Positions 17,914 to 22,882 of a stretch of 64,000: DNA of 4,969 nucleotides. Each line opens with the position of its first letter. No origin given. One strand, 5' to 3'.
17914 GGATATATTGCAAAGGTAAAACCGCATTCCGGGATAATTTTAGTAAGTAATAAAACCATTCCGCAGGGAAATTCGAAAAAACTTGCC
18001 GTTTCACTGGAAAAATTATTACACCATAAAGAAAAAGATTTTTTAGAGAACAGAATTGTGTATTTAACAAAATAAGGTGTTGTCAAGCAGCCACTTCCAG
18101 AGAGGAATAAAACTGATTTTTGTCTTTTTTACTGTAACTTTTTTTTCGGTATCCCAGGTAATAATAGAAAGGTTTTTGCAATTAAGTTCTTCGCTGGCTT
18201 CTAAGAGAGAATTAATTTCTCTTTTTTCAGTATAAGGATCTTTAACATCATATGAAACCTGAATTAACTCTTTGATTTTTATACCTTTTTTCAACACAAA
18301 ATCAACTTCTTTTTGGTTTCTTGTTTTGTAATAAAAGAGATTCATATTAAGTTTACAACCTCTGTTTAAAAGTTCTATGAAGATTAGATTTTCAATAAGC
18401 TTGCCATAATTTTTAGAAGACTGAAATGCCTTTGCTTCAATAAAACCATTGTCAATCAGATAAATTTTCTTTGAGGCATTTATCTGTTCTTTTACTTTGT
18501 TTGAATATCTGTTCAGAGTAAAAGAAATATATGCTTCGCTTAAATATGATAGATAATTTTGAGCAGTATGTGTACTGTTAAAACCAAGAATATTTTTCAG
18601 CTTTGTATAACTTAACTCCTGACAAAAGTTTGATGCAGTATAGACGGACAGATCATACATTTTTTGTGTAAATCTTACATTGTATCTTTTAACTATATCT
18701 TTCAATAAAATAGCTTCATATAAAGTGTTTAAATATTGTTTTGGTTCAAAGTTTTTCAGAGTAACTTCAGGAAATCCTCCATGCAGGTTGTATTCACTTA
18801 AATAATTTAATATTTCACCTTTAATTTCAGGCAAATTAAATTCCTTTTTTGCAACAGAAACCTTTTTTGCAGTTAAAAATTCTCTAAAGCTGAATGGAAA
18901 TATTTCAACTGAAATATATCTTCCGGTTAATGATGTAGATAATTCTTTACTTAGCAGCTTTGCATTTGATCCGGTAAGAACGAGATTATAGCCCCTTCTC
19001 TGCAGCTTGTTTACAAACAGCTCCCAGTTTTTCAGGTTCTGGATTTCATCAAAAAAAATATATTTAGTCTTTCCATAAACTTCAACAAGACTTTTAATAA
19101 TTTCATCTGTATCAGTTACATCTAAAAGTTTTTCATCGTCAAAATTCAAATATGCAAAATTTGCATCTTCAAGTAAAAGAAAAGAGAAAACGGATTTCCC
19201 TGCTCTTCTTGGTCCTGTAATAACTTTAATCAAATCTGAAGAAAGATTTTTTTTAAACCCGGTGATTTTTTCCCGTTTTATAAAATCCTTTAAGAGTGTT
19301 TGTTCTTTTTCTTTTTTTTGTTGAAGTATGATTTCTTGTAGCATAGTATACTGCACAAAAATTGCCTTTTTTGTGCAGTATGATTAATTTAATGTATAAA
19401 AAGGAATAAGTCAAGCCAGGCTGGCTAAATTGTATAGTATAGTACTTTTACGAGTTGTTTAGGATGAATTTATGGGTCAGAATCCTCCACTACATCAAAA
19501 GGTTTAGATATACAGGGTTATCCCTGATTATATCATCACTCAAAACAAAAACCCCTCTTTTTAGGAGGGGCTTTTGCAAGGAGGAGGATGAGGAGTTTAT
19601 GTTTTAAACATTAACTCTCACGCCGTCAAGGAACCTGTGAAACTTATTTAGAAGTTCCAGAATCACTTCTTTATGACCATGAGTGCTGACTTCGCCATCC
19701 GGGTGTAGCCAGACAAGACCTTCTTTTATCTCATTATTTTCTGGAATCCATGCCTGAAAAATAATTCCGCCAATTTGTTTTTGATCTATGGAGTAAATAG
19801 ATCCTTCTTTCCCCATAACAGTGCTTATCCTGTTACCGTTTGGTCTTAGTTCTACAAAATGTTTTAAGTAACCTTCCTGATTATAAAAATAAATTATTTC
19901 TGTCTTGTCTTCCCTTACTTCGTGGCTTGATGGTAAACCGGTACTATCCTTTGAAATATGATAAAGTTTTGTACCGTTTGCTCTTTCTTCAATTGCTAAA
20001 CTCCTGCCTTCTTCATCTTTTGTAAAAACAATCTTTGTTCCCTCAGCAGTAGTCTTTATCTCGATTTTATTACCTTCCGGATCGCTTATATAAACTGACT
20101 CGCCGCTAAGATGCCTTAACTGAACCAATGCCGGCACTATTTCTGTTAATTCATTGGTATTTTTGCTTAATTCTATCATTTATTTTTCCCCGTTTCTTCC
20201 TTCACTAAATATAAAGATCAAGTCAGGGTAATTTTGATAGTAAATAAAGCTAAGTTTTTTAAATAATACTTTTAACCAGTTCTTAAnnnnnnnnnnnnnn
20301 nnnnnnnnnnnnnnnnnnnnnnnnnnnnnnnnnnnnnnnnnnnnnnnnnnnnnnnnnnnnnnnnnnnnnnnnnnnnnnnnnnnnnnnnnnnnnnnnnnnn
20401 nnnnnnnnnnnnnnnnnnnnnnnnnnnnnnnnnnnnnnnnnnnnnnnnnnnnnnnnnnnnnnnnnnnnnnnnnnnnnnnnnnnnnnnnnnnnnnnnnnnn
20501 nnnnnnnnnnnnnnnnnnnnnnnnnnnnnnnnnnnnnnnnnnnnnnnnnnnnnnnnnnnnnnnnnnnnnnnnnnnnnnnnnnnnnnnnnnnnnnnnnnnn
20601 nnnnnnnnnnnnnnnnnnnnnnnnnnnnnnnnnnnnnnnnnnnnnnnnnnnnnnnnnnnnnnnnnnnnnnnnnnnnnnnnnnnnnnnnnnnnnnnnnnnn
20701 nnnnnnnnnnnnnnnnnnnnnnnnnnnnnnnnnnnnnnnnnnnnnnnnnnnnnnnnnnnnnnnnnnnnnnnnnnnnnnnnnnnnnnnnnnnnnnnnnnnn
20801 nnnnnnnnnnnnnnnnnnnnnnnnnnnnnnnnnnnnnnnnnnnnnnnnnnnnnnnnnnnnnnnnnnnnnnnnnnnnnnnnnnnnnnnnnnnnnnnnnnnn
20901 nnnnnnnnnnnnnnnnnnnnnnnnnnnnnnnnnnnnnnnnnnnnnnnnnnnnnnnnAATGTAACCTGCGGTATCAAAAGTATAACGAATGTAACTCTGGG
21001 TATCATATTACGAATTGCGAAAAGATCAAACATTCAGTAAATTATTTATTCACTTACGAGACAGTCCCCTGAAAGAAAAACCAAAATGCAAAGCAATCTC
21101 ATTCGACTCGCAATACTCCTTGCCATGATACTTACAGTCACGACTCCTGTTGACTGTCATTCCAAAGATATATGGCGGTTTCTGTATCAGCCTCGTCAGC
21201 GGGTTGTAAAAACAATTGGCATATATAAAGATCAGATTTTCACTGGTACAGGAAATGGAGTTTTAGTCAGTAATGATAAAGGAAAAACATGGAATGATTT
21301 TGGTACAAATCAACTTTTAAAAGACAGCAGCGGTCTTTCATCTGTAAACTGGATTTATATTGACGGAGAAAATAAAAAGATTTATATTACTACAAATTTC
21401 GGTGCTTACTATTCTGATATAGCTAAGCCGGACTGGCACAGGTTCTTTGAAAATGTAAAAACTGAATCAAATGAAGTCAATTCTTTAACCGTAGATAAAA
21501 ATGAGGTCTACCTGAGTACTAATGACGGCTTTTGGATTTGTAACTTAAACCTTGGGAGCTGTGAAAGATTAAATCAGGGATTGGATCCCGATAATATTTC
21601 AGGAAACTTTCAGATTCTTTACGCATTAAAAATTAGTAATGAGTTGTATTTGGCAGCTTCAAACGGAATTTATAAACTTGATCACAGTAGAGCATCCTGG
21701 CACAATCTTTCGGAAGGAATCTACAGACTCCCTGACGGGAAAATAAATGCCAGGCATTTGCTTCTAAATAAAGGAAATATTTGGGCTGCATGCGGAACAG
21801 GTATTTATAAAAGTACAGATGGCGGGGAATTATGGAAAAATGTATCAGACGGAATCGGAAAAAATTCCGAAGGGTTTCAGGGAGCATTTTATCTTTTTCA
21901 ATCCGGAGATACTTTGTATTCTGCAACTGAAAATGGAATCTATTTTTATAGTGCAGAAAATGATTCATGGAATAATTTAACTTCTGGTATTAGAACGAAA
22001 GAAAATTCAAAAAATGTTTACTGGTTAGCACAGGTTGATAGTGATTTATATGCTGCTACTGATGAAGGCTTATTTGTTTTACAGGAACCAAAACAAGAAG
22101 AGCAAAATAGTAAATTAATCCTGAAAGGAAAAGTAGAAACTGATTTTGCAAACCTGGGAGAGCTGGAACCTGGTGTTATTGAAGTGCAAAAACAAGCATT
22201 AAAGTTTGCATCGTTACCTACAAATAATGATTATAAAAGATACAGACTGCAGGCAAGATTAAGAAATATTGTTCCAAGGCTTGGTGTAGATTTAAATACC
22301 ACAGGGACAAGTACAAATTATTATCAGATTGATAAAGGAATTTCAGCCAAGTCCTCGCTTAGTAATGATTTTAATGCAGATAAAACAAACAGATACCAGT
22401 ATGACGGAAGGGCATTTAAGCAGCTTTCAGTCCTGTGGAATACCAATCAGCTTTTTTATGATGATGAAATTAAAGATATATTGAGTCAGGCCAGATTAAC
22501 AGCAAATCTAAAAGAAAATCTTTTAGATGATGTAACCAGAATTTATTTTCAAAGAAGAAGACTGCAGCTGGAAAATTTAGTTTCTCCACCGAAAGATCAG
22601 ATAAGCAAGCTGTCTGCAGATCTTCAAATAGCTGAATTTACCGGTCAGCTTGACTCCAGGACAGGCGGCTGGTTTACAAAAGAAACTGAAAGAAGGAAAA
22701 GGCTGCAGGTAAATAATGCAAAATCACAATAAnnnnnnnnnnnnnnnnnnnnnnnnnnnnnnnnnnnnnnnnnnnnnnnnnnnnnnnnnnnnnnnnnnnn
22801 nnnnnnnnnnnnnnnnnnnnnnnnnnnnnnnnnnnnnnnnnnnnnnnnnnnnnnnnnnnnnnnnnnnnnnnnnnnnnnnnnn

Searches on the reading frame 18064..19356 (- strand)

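Call 28: search_protein_families(library=pfam, proteins=[window:18064-19356:-])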
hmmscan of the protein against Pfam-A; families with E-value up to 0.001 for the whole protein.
window:18064-19356:- (430 aa): 2 families
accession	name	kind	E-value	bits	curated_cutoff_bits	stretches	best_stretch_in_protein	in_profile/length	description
PF13173.12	AAA_14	-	2.3e-35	121.9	27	1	42-161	3-129/129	AAA domain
PF13635.12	DUF4143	-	2.1e-24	86.5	28.1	1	219-366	2-156/160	Domain of unknown function (DUF4143)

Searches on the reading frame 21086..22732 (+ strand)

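Call 28: search_protein_families(library=pfam, proteins=[window:21086-22732:+])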
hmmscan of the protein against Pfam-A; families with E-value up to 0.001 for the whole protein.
window:21086-22732:+ (548 aa): 2 families
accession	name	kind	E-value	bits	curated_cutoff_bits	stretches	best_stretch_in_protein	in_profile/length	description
PF15902.12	Sortilin-Vps10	-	2.3e-05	23.8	33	0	59-134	3-83/446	Sortilin, neurotensin receptor 3,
PF21544.3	PorZ_N_b_propeller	-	0.00023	21.9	27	0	122-196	72-139/154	TSS9, PorZ, N-terminal beta-propeller domain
